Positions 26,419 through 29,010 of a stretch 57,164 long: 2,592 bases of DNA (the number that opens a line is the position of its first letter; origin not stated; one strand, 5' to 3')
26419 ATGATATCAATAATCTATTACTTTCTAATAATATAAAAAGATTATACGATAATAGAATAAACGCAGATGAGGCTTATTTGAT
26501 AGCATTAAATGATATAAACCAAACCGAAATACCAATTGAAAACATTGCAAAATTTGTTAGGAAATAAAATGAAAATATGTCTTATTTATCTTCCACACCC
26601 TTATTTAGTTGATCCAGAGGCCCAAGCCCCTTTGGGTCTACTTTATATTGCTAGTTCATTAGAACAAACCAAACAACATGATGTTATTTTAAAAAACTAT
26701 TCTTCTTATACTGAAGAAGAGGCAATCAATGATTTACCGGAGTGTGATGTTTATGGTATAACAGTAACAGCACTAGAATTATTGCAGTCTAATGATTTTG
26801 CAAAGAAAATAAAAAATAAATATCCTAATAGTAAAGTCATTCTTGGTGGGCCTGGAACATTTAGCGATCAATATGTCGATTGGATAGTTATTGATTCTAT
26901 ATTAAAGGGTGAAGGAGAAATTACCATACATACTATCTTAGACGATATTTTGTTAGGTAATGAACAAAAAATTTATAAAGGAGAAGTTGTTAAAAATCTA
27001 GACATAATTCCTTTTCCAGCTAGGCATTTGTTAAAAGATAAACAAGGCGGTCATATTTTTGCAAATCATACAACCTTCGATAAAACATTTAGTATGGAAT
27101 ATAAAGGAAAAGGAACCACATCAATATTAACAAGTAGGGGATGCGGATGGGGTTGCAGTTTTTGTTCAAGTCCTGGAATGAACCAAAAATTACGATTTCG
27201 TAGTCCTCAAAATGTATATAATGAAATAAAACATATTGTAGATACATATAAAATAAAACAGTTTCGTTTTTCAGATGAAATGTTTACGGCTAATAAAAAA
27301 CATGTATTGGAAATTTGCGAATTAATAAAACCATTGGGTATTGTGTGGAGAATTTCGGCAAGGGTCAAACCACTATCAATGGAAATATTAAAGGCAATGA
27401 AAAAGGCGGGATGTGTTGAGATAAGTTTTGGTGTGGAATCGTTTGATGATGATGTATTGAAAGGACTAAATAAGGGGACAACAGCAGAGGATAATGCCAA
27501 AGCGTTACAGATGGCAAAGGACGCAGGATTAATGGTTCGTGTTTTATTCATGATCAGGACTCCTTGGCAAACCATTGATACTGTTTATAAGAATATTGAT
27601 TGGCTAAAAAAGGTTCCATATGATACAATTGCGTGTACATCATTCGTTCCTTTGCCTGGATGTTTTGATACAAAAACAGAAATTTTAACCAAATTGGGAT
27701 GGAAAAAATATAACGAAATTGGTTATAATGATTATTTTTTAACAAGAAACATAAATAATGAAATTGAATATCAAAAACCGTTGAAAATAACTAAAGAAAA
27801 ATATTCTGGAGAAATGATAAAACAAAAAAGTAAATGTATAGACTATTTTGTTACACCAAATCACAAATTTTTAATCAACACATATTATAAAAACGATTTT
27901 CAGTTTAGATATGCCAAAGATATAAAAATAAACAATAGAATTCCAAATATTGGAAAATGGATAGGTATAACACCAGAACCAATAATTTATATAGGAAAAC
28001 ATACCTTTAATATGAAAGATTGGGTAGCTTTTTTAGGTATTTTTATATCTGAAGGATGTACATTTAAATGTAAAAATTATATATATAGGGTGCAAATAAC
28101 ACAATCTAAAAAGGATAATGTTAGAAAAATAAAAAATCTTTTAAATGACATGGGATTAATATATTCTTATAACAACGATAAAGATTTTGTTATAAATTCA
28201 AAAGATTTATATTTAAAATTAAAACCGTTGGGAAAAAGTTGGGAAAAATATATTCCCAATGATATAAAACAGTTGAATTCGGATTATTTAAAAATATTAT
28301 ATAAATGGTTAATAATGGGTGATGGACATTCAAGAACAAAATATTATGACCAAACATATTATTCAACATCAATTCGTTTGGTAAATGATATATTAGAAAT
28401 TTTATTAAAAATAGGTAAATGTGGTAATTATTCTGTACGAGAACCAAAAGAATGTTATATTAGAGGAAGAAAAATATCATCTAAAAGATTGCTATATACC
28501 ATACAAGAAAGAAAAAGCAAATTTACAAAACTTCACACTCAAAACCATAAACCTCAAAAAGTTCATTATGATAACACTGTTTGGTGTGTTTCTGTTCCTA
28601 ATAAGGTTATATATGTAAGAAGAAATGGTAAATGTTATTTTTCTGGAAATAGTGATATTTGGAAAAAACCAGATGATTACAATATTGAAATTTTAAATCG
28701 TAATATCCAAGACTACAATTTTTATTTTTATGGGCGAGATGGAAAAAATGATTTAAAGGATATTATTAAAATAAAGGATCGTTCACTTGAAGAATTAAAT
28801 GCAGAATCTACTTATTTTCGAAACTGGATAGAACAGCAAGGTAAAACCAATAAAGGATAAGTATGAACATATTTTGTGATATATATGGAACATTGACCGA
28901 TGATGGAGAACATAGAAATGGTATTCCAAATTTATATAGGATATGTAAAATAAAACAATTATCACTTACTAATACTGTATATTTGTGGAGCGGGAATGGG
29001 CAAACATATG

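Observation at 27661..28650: Intein inside a B12-binding radical SAM enzyme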

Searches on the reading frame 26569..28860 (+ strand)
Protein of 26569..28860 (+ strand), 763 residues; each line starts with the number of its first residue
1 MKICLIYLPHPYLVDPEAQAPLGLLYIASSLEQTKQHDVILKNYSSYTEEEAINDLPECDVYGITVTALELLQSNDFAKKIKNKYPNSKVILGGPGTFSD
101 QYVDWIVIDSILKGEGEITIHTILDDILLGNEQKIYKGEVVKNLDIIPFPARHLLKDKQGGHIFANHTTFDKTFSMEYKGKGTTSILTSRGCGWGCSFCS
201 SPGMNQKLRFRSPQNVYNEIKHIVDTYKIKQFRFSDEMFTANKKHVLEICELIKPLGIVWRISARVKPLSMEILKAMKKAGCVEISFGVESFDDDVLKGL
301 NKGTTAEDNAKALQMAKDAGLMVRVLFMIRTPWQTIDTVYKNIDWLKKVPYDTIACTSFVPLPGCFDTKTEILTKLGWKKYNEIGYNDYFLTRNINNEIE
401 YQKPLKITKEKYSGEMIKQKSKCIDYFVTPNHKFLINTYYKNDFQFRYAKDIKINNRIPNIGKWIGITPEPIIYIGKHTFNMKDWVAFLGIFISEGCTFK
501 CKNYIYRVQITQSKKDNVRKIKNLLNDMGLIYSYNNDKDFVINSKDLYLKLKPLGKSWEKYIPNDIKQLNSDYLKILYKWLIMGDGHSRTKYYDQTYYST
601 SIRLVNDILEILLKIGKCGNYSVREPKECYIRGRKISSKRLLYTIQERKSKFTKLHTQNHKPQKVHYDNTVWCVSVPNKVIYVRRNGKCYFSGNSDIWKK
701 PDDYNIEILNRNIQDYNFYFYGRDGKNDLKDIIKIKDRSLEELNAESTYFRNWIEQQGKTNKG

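Call 4: search_protein_families(library=pfam, proteins=[window:26569-28857:+], max_evalue=1)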
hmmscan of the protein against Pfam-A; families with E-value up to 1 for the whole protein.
window:26569-28857:+ (763 aa): 5 families
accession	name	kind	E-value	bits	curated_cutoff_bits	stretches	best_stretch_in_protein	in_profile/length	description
PF04055.27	Radical_SAM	-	1.2e-21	78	29.5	1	187-341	2-161/166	Radical SAM superfamily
PF02310.24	B12-binding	-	1.3e-07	31.9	32.1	1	21-121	14-118/121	B12 binding domain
PF14528.11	LAGLIDADG_3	-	1.3e-05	25.8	22.5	1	489-535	8-53/82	LAGLIDADG-like domain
PF14890.11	Intein_splicing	-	0.021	15.1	35.8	1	405-682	39-115/155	Intein splicing domain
PF19864.5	Radical_SAM_N2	-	0.058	13.3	29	1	88-146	87-144/151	Radical SAM proteins, N-terminal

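Call 5: search_protein_families(library=ncbifam, proteins=[window:26569-28857:+], max_evalue=1)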
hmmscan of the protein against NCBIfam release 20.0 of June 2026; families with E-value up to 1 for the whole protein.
window:26569-28857:+ (763 aa): 43 families (the best 25 are shown)
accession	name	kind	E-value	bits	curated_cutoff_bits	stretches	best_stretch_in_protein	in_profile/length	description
TIGR03471.1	HpnJ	equivalog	3.9e-35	121.7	577.6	1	76-365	86-381/472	hopanoid biosynthesis associated radical SAM protein HpnJ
TIGR02026.1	BchE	equivalog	2.8e-33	115.5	481.35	1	19-344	20-360/497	magnesium-protoporphyrin IX monomethyl ester anaerobic oxidative cyclase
NF050148.1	rSAM_ApyD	equivalog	9.4e-29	100.3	750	1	60-345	76-362/645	RiPP biosynthesis radical SAM protein ApyD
TIGR03975.1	rSAM_ocin_1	subfamily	1.2e-28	100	281.85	1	59-348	129-429/606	RiPP maturation radical SAM C-methyltransferase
TIGR04072.2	rSAM_ladder_B12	equivalog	2.9e-27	95.4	360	1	16-349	13-349/443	lipid biosynthesis B12-binding/radical SAM protein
NF038361.1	rSAM_Sden_1168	equivalog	4.2e-26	91.6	575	1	76-364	159-466/560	Sden_1168 family B12-binding radical SAM P-methyltransferase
TIGR04479.1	bcpD_PhpK_rSAM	subfamily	1e-25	90.1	600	1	173-353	232-413/504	PhpK family radical SAM P-methyltransferase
TIGR04013.1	B12_SAM_MJ_1487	hypoth_equivalog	2.8e-23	82.4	251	2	42-234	27-202/382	TIGR04013 family B12-binding domain/radical SAM domain-containing protein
TIGR04367.1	HpnR_B12_rSAM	equivalog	1.9e-19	69.6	650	1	21-374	22-378/490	hopanoid C-3 methylase HpnR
TIGR04385.1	B12_rSAM_cofa1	equivalog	9.4e-18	64.6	450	1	183-349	195-364/438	B12 lower ligand biosynthesis radical SAM protein BzaD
NF040546.1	rSAM_CUAEP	equivalog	4.3e-17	62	500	1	74-348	64-340/468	CUAEP/CCAEP-tail radical SAM (seleno)protein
TIGR04014.1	B12_SAM_MJ_0865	equivalog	1.9e-15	56.6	360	1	68-364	49-351/434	methyl-coenzyme M reductase glutamine C-methyltransferase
NF033070.1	rSAM_AprD4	equivalog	1.2e-14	54.1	500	1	179-348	192-365/456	AprD4 family radical SAM diol-dehydratase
TIGR04295.1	B12_rSAM_oligo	hypoth_equivalog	2.5e-14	52.8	400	1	161-314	179-328/422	TIGR04295 family B12-binding domain-containing radical SAM protein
NF040542.1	rSAM_RCCLKC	equivalog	1.1e-13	51.2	450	1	21-349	13-350/423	arsinothricin biosynthesis radical SAM protein ArsL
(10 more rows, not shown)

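Call 13: search_dna_similar(query=window:26569-28857:+, collection=phages, mode=protein, max_rows=25)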
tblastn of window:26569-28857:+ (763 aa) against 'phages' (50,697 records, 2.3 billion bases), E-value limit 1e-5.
Records with a match: 123; places in all: 123; records where one place covers at least 80% of the query: 0.
Best place of each record, by identity: <60% 123.
By first word of the organism name: Staphylococcus 43; Mycobacterium 42; Prevotella 13; Tenacibaculum 3; Pectobacterium 2; Gordonia 2; Synechococcus 2; Vibrio 2; Bacteriophage 2; Streptomyces 2; and 9 more.
By host as written in the record: Mycobacterium smegmatis mc2 155 33; - 15; Staphylococcus aureus 15; Prevotella sp. 13; Mycobacterium smegmatis mc#155 6; Staphylococcus carnosus TM300 5; Staphylococcus aureus (phage propagation strain 47) 4; Tenacibaculum maritimum 3; and 20 more.
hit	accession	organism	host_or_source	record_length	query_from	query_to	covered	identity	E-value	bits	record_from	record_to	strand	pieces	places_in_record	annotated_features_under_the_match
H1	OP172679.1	Bacteroides phage BF766P4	Bacteroides fragilis DA766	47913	296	720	56%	26.5%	7e-19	98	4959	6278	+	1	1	hypothetical protein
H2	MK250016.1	Prevotella phage Lak-A1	Prevotella sp.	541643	364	703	45%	28.6%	9e-28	127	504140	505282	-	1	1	record has no annotation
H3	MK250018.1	Prevotella phage Lak-A1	Prevotella sp.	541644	364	703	45%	28.6%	9e-28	127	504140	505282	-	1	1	record has no annotation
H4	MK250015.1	Prevotella phage Lak-A1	Prevotella sp.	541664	364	703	45%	28.6%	9e-28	127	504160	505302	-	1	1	record has no annotation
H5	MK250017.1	Prevotella phage Lak-A1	Prevotella sp.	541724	364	703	45%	28.6%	9e-28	127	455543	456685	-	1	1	record has no annotation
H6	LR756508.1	uncultured phage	metagenomic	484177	363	697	44%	27.6%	1e-22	110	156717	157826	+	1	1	record has no annotation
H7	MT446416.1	Escherichia virus TH47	Escherichia coli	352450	365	694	43%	27.3%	1e-15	88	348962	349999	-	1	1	record has no annotation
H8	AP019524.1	Tenacibaculum phage PTm1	Tenacibaculum maritimum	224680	365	697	44%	26.5%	5e-11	73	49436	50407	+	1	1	ribonucleotide-diphosphate reductase subunit beta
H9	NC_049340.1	Tenacibaculum phage PTm1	Tenacibaculum maritimum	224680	365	697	44%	26.5%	5e-11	73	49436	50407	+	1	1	ribonucleoside diphosphate reductase small subunit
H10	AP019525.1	Tenacibaculum phage PTm5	Tenacibaculum maritimum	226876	365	697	44%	26.5%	5e-11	73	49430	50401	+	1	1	ribonucleotide-diphosphate reductase subunit beta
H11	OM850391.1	Staphylococcus phage O1-102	Staphylococcus aureus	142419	360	696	44%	26.0%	6e-12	76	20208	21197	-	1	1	record has no annotation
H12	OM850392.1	Staphylococcus phage B2-102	Staphylococcus aureus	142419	360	696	44%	26.0%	6e-12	76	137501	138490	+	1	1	record has no annotation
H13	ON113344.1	Staphylococcus phage T2-102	Staphylococcus aureus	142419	360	696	44%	26.0%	6e-12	76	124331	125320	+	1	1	record has no annotation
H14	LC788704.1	Staphylococcus phage phiSNIID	sewage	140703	360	696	44%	26.0%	8e-12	76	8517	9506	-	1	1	nicotinamide phosphoribosyl transferase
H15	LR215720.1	Staphylococcus phage Stab23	-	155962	360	696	44%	26.0%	9e-12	75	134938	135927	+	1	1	g198: Nicotinamide phosphoribosyltransferase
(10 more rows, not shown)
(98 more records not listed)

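Call 14: get_annotated_region(hit=H1, flank=4000)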
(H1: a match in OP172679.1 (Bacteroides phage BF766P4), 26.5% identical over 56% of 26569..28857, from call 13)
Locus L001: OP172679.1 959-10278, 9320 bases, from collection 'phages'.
description: Bacteroides phage BF766P4, complete genome.
organism: Bacteroides phage BF766P4 (NCBI taxid 2968561)
taxonomy: Viruses; Duplodnaviria; Heunggongvirae; Uroviricota; Caudoviricetes
host: Bacteroides fragilis DA766; source: municipal sewage; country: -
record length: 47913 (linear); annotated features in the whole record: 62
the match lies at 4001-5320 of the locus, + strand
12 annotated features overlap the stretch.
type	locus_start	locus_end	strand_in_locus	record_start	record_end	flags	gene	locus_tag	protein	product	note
CDS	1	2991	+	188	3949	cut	-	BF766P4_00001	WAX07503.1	tail fiber protein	-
CDS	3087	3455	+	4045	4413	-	-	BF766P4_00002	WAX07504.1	hypothetical protein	-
CDS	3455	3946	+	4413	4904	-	-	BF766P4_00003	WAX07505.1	hypothetical protein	-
CDS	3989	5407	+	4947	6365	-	-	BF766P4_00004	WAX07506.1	hypothetical protein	-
CDS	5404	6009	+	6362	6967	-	-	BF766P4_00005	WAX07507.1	hypothetical protein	-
CDS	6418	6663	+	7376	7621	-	-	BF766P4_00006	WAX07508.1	hypothetical protein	-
CDS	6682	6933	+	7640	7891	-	-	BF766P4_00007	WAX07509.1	hypothetical protein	-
CDS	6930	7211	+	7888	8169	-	-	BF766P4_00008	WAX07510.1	hypothetical protein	-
CDS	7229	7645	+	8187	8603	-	-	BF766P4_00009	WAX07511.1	hypothetical protein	-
CDS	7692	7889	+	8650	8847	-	-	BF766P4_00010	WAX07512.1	hypothetical protein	-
CDS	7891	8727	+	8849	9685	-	-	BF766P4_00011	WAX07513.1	hypothetical protein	-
CDS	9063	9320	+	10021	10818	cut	-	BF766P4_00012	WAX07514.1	thymidylate synthase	-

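Call 20: find_encoding_contigs(protein=window:26569-28860:+, flank=2000, max_places=3)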
Protein window:26569-28860:+ (763 aa): 3 contigs read that carry it; 2 places shown.
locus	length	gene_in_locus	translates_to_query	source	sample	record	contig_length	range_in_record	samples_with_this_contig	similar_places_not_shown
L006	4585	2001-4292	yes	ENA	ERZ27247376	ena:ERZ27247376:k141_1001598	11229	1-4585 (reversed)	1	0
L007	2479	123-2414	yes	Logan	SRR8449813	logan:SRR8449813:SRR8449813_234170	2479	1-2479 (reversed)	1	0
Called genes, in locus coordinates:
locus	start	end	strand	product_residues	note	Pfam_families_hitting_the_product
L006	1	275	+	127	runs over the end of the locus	PF24694:LNS2_PITM1-3 (weak)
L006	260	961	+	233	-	PF04230:PS_pyruv_trans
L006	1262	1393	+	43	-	-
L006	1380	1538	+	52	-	-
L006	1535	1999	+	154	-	-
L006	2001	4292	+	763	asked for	PF02310:B12-binding (weak), PF04055:Radical_SAM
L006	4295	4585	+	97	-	?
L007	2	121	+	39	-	?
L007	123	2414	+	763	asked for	PF02310:B12-binding (weak), PF04055:Radical_SAM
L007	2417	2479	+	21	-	?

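Call 41: search_protein_families(library=phrogs, proteins=[window:26569-28857:+], max_evalue=0.00001)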
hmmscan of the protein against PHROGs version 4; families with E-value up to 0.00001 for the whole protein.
window:26569-28857:+ (763 aa): 2 families
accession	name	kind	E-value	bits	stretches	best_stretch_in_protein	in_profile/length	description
phrog_85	-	DNA, RNA and nucleotide metabolism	5.8e-14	52.5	1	365-437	89-161/866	thymidylate synthase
phrog_21079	-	unknown function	6.6e-06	25.7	1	187-328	277-421/648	-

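Call 43: find_related_loci(query=window:26569-28857:+, collection=viral_contigs, flank=3000)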
Query window:26569-28857:+ (763 aa) in viral_contigs; peptide patterns used: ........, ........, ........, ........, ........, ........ (x = any residue, [..] = any of these).
6 stretches matched a pattern, but none encodes a relative of the query by tblastn (E <= 1e-3).

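Call 44: find_related_loci(query=A1, collection=viral_contigs, flank=3000)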
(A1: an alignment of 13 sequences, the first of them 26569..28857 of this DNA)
Query A1 (763 aa) in viral_contigs; peptide patterns used: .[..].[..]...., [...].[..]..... (x = any residue, [..] = any of these).
75 stretches matched a pattern; 28 encode a relative of the query (tblastn E <= 1e-3); 28 distinct loci.
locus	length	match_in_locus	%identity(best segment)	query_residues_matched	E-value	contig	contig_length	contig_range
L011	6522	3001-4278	56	1-763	2e-131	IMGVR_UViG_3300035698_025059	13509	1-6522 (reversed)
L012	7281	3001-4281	54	1-763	2e-131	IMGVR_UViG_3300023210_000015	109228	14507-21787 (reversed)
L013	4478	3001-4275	55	1-763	6e-131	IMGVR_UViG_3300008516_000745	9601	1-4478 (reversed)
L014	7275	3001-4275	55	1-763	4e-131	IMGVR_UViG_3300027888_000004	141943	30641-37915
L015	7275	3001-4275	55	1-763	4e-131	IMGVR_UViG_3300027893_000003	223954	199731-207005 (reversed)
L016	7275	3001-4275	55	1-763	4e-131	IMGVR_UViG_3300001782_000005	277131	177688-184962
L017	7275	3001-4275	58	1-763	2e-130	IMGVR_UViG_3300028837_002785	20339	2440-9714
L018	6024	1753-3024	54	1-763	1e-128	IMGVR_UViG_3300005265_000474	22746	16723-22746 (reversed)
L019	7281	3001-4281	55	1-763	2e-126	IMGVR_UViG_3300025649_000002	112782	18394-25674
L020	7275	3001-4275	54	2-763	3e-125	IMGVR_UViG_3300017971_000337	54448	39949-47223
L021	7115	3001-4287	56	1-763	8e-125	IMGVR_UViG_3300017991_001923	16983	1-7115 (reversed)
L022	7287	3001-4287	56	1-763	8e-125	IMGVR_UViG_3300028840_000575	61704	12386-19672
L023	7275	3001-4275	48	3-763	2e-120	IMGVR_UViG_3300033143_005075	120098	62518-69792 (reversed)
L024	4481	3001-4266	49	3-763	1e-120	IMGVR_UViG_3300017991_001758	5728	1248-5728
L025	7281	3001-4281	51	1-763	6e-120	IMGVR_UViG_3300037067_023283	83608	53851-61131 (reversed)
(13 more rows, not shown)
